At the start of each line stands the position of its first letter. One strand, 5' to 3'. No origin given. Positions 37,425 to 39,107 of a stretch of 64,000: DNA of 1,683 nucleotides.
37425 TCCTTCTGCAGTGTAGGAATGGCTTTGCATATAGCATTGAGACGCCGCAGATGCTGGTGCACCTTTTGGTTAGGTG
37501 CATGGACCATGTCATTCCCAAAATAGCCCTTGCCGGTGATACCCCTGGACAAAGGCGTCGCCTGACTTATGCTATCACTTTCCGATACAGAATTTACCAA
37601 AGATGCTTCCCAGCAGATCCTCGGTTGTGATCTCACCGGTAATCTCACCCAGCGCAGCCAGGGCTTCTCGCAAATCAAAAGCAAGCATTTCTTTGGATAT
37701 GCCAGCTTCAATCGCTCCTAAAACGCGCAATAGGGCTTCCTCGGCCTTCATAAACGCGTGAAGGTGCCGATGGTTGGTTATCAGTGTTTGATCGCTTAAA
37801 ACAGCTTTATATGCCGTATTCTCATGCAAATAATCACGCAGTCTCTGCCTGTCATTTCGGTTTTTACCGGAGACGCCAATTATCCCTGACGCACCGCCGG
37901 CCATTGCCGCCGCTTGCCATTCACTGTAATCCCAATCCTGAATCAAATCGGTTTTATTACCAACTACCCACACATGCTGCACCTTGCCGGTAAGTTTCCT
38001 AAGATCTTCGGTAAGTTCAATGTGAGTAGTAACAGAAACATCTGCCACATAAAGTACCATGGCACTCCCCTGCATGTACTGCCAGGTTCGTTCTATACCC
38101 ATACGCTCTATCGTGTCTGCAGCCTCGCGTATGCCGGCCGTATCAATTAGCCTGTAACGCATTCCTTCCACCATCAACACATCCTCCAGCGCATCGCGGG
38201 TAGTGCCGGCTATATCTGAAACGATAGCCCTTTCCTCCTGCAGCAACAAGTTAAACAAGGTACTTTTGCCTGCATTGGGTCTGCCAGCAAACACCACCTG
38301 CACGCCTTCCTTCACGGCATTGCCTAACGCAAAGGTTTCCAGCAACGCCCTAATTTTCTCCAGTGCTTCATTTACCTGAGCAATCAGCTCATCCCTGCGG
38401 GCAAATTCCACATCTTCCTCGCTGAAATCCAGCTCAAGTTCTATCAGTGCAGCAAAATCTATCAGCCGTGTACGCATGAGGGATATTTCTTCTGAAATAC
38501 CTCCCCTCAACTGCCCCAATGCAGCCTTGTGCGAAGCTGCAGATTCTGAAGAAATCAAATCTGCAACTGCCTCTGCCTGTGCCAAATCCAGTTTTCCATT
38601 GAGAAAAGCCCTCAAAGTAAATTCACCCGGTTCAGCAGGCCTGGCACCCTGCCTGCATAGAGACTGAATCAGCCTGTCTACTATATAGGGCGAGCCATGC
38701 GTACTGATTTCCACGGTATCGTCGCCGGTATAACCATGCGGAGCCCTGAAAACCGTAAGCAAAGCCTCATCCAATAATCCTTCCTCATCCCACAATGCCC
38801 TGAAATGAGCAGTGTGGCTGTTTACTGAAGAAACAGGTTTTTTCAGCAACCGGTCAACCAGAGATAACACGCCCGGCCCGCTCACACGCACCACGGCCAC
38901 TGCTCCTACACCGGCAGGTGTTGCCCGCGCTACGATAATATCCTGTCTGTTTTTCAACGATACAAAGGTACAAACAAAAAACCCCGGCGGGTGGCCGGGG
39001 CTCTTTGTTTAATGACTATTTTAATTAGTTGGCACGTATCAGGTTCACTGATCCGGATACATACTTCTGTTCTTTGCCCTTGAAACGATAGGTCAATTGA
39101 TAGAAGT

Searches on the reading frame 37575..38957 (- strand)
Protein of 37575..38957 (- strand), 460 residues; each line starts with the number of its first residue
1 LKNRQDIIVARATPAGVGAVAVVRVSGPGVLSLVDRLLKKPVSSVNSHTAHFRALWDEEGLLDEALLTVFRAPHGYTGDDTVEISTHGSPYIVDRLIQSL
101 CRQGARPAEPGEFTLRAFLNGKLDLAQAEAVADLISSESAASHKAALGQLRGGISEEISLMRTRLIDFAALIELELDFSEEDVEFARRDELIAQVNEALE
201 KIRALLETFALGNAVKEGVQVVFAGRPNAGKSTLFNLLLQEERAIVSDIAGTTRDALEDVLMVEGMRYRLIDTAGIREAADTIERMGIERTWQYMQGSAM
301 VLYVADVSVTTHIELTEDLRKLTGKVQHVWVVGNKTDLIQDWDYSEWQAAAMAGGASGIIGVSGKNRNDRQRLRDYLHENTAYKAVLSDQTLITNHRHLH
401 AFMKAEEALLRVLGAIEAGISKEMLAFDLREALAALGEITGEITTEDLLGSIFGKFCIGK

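Call 25: search_protein_families(library=pfam, proteins=[window:37575-38957:-], max_evalue=0.001)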
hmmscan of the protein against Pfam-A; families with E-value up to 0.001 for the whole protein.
window:37575-38957:- (460 aa): 7 families
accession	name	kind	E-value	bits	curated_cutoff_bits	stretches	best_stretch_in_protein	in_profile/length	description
PF12631.12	MnmE_helical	-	2.2e-52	178.7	40.1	1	125-457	1-211/211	MnmE helical domain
PF10396.14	TrmE_N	-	4.8e-39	133.6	29.8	1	8-122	2-117/117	GTP-binding protein TrmE N-terminus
PF01926.29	MMR_HSR1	-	7.2e-23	81.3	21.9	1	220-335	1-113/113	50S ribosome-binding GTPase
PF02421.24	FeoB_N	-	2e-08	34.4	27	1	220-339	2-118/156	Ferrous iron transport protein B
PF03193.22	RsgA_GTPase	-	3.4e-06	27.4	30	0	208-278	97-170/174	RsgA GTPase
PF00350.29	Dynamin_N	-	0.00033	21.2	27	0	221-254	1-33/168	Dynamin family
PF00025.27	Arf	-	0.00044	20.2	22.3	1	216-348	12-137/174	ADP-ribosylation factor family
